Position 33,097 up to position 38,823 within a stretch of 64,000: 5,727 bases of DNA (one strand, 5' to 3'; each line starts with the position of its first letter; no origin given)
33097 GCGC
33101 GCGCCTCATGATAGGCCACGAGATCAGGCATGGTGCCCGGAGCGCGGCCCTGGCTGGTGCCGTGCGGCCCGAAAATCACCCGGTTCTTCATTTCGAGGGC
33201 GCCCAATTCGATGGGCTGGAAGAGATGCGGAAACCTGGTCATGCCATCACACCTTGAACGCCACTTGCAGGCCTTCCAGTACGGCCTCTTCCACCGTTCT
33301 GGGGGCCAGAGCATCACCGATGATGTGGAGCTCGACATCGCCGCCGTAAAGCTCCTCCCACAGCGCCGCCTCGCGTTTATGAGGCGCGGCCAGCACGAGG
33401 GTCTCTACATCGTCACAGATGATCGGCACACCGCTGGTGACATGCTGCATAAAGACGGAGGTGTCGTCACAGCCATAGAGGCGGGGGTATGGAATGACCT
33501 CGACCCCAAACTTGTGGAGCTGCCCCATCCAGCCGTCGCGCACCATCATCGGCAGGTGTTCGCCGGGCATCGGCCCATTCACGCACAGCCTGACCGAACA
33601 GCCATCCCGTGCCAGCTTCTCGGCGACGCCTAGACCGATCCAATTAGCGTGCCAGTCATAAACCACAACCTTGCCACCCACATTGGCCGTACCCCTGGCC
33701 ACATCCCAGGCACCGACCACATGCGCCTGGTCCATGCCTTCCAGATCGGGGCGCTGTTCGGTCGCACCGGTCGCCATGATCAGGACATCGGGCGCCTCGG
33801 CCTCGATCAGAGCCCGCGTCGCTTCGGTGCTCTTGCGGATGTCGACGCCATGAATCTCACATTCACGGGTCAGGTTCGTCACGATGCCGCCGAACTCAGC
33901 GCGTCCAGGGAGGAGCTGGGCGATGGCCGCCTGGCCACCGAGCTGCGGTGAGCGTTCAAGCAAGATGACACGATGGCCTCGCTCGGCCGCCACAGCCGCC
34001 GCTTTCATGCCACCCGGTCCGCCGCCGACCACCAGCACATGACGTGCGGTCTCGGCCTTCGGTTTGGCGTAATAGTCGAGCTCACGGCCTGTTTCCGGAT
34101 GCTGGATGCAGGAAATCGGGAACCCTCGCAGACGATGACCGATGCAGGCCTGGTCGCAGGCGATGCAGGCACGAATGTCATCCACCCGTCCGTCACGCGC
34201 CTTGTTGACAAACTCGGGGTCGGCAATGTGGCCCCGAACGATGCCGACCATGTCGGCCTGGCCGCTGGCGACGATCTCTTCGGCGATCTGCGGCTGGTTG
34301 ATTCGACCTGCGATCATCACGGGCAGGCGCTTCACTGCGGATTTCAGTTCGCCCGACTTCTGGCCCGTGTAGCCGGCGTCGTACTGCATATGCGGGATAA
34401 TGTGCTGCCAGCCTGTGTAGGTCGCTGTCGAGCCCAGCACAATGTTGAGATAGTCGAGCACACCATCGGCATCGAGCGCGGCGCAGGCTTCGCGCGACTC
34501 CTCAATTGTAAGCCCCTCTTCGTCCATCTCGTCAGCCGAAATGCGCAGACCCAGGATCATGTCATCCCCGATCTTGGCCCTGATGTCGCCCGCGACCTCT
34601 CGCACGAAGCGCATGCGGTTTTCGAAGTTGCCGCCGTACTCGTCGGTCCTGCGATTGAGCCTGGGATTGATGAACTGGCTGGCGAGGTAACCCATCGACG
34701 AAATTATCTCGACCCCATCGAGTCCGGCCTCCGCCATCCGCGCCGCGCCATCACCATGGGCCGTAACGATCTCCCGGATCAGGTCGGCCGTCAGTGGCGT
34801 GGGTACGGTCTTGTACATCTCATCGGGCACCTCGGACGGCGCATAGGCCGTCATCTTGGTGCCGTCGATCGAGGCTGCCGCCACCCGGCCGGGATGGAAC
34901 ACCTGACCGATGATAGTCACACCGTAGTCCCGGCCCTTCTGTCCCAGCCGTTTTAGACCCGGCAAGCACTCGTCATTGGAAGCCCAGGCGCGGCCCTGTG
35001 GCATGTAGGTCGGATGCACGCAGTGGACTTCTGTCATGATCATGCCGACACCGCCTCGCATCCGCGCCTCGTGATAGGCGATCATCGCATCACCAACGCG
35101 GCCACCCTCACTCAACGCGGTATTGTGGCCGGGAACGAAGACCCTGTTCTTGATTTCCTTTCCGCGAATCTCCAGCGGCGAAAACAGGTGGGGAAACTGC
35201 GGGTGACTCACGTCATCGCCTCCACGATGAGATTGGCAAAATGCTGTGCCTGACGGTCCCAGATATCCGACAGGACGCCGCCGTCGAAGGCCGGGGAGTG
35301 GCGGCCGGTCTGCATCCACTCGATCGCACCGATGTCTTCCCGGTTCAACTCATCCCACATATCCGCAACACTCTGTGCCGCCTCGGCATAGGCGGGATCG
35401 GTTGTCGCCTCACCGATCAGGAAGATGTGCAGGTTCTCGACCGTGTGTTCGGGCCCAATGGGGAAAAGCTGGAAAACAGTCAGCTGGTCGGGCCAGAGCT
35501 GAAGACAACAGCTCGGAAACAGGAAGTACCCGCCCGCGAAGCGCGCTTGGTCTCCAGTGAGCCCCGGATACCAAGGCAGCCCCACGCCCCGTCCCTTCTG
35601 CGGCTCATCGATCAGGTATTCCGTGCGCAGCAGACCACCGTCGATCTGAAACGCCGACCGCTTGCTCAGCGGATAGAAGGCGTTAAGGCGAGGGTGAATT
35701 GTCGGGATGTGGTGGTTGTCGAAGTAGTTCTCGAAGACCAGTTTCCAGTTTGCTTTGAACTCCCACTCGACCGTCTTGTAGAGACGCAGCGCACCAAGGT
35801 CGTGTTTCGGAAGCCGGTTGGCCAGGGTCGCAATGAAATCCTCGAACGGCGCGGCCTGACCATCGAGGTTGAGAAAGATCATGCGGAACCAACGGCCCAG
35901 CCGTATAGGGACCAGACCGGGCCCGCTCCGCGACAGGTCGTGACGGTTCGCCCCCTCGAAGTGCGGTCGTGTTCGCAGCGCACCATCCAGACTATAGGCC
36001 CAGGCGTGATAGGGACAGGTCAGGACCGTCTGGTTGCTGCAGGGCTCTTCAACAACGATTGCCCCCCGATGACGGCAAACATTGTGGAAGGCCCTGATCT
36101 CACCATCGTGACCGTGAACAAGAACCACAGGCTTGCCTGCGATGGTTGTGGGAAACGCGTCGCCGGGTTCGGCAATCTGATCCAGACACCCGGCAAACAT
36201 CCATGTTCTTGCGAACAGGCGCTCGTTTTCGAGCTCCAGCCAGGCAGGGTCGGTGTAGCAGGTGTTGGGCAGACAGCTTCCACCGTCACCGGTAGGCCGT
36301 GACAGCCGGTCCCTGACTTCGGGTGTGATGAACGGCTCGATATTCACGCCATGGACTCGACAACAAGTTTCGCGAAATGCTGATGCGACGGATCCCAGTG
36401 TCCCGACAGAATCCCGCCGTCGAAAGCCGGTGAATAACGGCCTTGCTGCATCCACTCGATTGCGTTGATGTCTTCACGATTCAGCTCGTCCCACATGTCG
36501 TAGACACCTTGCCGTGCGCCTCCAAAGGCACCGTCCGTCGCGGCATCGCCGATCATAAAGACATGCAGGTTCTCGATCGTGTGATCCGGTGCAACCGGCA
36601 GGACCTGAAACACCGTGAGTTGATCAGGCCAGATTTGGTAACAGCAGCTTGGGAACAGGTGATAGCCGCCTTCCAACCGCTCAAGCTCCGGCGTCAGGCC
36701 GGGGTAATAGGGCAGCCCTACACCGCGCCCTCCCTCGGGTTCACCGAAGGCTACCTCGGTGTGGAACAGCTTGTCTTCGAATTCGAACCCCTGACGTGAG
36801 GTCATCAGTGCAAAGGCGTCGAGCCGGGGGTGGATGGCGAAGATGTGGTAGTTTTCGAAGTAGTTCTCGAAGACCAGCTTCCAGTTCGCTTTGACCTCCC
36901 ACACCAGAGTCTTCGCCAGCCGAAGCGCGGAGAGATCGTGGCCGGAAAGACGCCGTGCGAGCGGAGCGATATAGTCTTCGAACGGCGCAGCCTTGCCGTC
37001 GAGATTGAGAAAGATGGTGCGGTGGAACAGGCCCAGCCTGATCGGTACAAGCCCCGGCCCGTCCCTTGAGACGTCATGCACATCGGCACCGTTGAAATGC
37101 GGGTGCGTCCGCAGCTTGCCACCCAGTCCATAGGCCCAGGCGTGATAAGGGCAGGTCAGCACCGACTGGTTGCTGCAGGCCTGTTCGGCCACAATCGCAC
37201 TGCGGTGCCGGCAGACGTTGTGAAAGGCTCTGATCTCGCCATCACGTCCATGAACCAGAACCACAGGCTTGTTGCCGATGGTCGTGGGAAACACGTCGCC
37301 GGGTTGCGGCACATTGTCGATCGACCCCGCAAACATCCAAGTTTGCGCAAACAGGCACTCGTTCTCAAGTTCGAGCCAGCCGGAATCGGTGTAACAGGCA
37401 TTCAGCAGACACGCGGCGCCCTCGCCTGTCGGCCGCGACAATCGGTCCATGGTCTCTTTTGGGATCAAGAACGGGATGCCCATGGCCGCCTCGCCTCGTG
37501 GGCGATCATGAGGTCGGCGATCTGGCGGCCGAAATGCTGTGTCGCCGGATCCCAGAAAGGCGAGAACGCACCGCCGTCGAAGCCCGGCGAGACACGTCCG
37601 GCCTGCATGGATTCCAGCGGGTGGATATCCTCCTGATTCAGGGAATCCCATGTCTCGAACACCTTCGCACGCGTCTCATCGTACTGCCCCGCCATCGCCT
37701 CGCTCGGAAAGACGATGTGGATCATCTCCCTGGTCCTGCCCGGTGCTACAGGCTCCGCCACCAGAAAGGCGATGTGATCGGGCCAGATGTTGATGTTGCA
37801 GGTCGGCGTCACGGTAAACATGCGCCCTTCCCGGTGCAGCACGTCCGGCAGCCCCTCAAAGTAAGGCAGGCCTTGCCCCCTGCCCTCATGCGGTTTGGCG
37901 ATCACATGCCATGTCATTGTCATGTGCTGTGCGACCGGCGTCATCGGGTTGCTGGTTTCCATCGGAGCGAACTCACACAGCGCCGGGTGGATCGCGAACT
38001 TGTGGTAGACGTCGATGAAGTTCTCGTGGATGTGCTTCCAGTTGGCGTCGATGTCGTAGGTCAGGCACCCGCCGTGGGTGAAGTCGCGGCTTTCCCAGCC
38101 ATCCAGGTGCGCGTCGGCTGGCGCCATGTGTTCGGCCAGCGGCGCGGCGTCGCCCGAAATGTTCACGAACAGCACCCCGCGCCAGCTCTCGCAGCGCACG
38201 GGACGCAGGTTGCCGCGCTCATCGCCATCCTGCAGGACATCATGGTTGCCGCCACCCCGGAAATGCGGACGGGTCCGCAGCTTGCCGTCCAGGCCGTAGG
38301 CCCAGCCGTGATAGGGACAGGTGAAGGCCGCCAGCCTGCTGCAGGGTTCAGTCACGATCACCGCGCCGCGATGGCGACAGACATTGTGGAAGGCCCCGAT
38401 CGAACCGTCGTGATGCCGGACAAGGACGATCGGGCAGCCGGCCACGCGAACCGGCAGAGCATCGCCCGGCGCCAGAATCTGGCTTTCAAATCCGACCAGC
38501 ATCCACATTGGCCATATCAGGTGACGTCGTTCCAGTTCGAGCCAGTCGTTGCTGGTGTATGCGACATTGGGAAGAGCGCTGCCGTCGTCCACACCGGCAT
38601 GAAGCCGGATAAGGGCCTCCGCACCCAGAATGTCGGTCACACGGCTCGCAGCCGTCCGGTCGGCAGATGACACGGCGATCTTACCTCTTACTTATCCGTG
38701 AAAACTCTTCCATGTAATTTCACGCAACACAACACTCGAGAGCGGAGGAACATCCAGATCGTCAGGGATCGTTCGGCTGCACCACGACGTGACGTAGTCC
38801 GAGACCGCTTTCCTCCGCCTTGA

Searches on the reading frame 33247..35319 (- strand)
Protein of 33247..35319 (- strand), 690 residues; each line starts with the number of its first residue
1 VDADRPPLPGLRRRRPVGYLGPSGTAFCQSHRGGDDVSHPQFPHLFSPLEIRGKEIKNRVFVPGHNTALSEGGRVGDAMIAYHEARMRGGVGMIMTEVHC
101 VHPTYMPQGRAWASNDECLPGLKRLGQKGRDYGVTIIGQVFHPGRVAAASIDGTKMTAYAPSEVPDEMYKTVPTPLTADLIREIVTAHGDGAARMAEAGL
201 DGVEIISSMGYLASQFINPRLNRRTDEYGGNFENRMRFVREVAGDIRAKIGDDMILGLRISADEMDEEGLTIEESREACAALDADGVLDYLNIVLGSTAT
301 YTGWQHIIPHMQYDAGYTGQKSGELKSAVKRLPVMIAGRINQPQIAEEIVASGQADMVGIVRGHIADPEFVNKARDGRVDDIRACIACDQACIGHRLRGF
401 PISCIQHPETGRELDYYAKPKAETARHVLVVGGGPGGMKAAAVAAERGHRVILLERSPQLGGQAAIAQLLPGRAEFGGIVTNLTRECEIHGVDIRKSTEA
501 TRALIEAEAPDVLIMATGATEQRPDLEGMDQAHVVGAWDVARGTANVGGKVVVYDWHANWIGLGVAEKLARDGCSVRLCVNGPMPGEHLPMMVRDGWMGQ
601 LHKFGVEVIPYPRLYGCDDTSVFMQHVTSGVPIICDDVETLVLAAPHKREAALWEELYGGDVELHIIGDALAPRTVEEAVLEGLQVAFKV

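Call 7: search_protein_families(library=pfam, proteins=[window:33247-35319:-])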
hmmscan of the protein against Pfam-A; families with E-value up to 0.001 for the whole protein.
window:33247-35319:- (690 aa): 9 families
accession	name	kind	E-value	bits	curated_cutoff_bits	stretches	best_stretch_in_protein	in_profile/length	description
PF00724.26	Oxidored_FMN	-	8.8e-56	190.1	27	1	45-380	2-341/342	NADH:flavin oxidoreductase / NADH oxidase family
PF07992.20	Pyr_redox_2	-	8.6e-13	48.8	26.1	1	427-609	2-201/291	Pyridine nucleotide-disulphide oxidoreductase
PF12831.13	FAD_oxidored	-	2.9e-10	40.4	27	1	428-468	2-42/416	FAD dependent oxidoreductase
PF00070.33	Pyr_redox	-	1.2e-08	35.8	22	1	427-461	1-35/82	Pyridine nucleotide-disulphide oxidoreductase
PF13450.12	NAD_binding_8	-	2.2e-08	34.7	21.9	1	430-469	1-40/68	NAD(P)-binding Rossmann-like domain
PF00890.30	FAD_binding_2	-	3.4e-08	33.6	20.4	1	427-468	1-42/414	FAD binding domain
PF03486.20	HI0933_like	-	4.7e-06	26.7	50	1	427-464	2-39/244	HI0933-like protein Rossmann domain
PF01266.30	DAO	-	8.5e-05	22.7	27.9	1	428-463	2-37/353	FAD dependent oxidoreductase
PF01134.28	GIDA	-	0.0007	19.2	22.1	0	428-457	2-31/391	Glucose inhibited division protein A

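Call 60: search_protein_families(library=ncbifam, proteins=[window:33247-35319:-], max_evalue=0.00001)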
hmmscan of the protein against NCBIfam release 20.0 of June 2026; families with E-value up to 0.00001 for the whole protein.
window:33247-35319:- (690 aa): 20 families
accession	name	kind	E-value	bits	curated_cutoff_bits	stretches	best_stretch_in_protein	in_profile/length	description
TIGR03997.1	mycofact_OYE_2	equivalog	3e-176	587.6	793.15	1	44-689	1-644/645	mycofactocin system FadH/OYE family oxidoreductase 2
NF041087.1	bile_acid_BaiCD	equivalog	7.2e-131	437.4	825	1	42-689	1-641/642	bile acid Fe-S flavoenzyme BaiCD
NF045599.1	bili_reduct_long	exception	3.8e-99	332.7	750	1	45-689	1-640/641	bilirubin reductase, long form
TIGR03996.1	mycofact_OYE_1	hypoth_equivalog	4e-85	286.6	627.9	1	49-684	6-630/633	mycofactocin system FadH/OYE family oxidoreductase 1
NF045592.1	bili_reduct_N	equivalog_domain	3.5e-45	154.7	425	1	45-405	2-361/363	bilirubin reductase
NF010047.0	PRK13523.1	equivalog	2.9e-43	148.2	431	1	44-382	4-328/339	NADPH dehydrogenase NamA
NF006101.0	PRK08255.1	equivalog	6.5e-39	133.6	1078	1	37-372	392-728/768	bifunctional salicylyl-CoA 5-hydroxylase/oxidoreductase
NF007899.0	PRK10605.1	subfamily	1.1e-23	84.1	403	1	44-375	5-338/365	N-ethylmaleimide reductase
NF009410.0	PRK12771.1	subfamily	4.1e-10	38.9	516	1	418-464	131-177/566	NAD(P)-binding protein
NF004789.0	PRK06134.1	subfamily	2.2e-08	33.1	747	1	419-467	6-54/581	FAD-dependent oxidoreductase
TIGR01372.1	soxA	subfamily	4.2e-07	28.1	1164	1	425-464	168-207/996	sarcosine oxidase subunit alpha family protein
NF009477.0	PRK12843.1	equivalog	5.1e-07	28.5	758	1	422-466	13-57/578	FAD-dependent oxidoreductase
NF003585.0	PRK05249.1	equivalog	1.2e-06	27.4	465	1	427-474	8-55/464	Si-specific NAD(P)(+) transhydrogenase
NF040770.1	hetero_SS_HdrA2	exception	2.8e-06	25.7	1100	1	416-466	130-180/777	CoB-CoM heterodisulfide reductase HdrA2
NF002480.1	PRK01747.1-1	equivalog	3.1e-06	25.9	540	1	407-524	229-350/645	bifunctional tRNA (5-methylaminomethyl-2-thiouridine)(34)-methyltransferase MnmC2/FAD-dependent 5-carboxymethylaminomethyl-2-thiouridine(34)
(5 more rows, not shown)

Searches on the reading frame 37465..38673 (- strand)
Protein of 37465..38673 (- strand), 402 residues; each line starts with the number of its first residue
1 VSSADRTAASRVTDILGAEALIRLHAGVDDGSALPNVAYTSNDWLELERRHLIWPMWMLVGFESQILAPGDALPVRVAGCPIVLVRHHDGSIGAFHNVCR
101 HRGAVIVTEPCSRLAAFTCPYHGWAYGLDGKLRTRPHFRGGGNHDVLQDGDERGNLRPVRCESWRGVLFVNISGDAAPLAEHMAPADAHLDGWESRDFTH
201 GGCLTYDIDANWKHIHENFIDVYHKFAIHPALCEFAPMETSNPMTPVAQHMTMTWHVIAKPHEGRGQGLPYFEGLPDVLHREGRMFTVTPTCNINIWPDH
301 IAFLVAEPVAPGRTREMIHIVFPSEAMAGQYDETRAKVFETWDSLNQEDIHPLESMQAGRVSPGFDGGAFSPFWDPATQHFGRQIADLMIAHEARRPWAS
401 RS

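Call 7: search_protein_families(library=pfam, proteins=[window:37465-38673:-])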
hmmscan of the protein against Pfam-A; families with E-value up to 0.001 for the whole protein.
window:37465-38673:- (402 aa): 2 families
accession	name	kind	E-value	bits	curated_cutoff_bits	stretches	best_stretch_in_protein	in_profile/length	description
PF00848.25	Ring_hydroxyl_A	-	1.1e-30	107.5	24.9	1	197-389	3-206/208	Ring hydroxylating alpha subunit (catalytic domain)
PF00355.32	Rieske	-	2.1e-17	63.2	20.3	1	57-138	2-81/88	Rieske [2Fe-2S] domain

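Call 17: find_related_loci(query=window:37465-38673:-, collection=genome_contigs, flank=10000)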
Query window:37465-38673:- (402 aa) in genome_contigs; peptide patterns used: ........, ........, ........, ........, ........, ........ (x = any residue, [..] = any of these).
600 stretches matched a pattern (row limit reached: there are more); 595 encode a relative of the query (tblastn E <= 1e-3); the best 80 are kept; 80 distinct loci.
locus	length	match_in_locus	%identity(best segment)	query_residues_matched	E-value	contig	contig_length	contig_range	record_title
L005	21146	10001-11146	32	18-390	1e-53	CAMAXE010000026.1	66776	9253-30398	MAG: Klebsiella pneumoniae isolate MH-08apr19-278 genome assembly, contig: MH-08apr19-C880, whole genome shotgun sequenc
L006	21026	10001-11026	32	28-371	6e-44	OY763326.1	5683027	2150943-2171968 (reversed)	MAG: Alphaproteobacteria bacterium isolate a2cc6ff1-66e2-439d-8a67-f3e3a687b116 genome assembly, chromosome: 1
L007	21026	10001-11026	32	28-371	3e-43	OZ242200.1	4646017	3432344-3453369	MAG: Alphaproteobacteria bacterium isolate c7213ef7-7b21-4b7f-b524-caa2f272e1da genome assembly, chromosome: 1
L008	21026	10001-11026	32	28-371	1e-41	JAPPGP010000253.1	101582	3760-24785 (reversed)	MAG: Defluviicoccus sp. isolate RHO1_bin_59 NODE_453_length_101582_cov_36.103637, whole genome shotgun sequence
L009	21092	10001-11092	30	7-371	9e-42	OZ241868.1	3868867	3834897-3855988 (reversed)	MAG: Alphaproteobacteria bacterium isolate b4ae9bc1-5738-42e5-b173-7ca6ead8d003 genome assembly, chromosome: 1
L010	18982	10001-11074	30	9-371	2e-41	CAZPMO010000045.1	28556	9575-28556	MAG TPA_asm: uncultured Rhodospirillaceae bacterium isolate SRP200020_co5_379 genome assembly, contig: NODE_2476_length_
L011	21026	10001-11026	31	28-371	1e-40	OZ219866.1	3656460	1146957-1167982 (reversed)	MAG: Alphaproteobacteria bacterium isolate 558767b7-c9c4-4971-8057-2abcdc083aa7 genome assembly, chromosome: 2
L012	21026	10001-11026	30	28-371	4e-40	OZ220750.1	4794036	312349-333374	MAG: Alphaproteobacteria bacterium isolate e85b98a5-d515-444b-a553-27111d8e7dd0 genome assembly, chromosome: 1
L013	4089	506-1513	30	35-373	5e-38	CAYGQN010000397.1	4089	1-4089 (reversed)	MAG TPA_asm: uncultured Gammaproteobacteria bacterium isolate ERP117304_co3_111 genome assembly, contig: NODE_32441_leng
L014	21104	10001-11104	27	21-391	1e-37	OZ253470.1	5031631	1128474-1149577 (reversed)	MAG: Alphaproteobacteria bacterium isolate a7ccd9af-0c44-4f0a-977f-77d708feff14 genome assembly, chromosome: 1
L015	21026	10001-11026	29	33-370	7e-37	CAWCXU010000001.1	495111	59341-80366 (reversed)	MAG: uncultured Actinomycetes bacterium isolate MFD07639.bin.1.66 genome assembly, contig: contig_10375, whole genome sh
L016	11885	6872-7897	29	33-370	7e-36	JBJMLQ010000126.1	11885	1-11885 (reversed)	MAG: Actinomycetota bacterium isolate H1_18_all_fractions_metab_conc_61_70_18 k255_4515477, whole genome shotgun sequenc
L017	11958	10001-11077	27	11-371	1e-35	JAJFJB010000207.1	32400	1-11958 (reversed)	MAG: Alphaproteobacteria bacterium isolate OFTM273 OFTM273_206, whole genome shotgun sequence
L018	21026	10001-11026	28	33-370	3e-34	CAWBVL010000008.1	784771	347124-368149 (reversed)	MAG: uncultured Actinomycetes bacterium isolate MFD07691.bin.2.43 genome assembly, contig: contig_8294, whole genome sho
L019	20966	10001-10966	31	34-357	1e-33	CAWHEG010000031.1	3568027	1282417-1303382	MAG: uncultured Actinomycetes bacterium isolate MFD04651.bin.1.136 genome assembly, contig: contig_7133, whole genome sh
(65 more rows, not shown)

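Call 60: search_protein_families(library=ncbifam, proteins=[window:37465-38673:-], max_evalue=0.00001)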
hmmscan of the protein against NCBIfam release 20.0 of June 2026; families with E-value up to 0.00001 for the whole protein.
window:37465-38673:- (402 aa): 6 families
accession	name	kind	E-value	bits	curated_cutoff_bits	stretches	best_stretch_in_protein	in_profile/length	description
NF058607.1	GlBtMonoOxGbcA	equivalog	2.3e-34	118.5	670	1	29-234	28-227/420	glycine betaine monooxygenase oxygenase subunit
NF042946.1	3PPDioc_HcaE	equivalog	1.2e-30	107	830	1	31-230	14-215/450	3-phenylpropionate/cinnamic acid dioxygenase subunit alpha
NF041684.1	ant_diox_AndAc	equivalog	2.7e-30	105.3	750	1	26-229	15-222/418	anthranilate 1,2-dioxygenase large subunit AndAc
TIGR03229.1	benzo_1_2_benA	equivalog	2.9e-27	95.6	780.95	1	38-230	20-216/433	benzoate 1,2-dioxygenase large subunit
TIGR03228.1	anthran_1_2_A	equivalog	2e-20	72.9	671.9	1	39-229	21-213/438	anthranilate 1,2-dioxygenase large subunit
NF052579.1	BetMthstMoxSdmAMthl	equivalog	5e-09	35.6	600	1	57-227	18-177/351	4beta-methylsterol monooxygenase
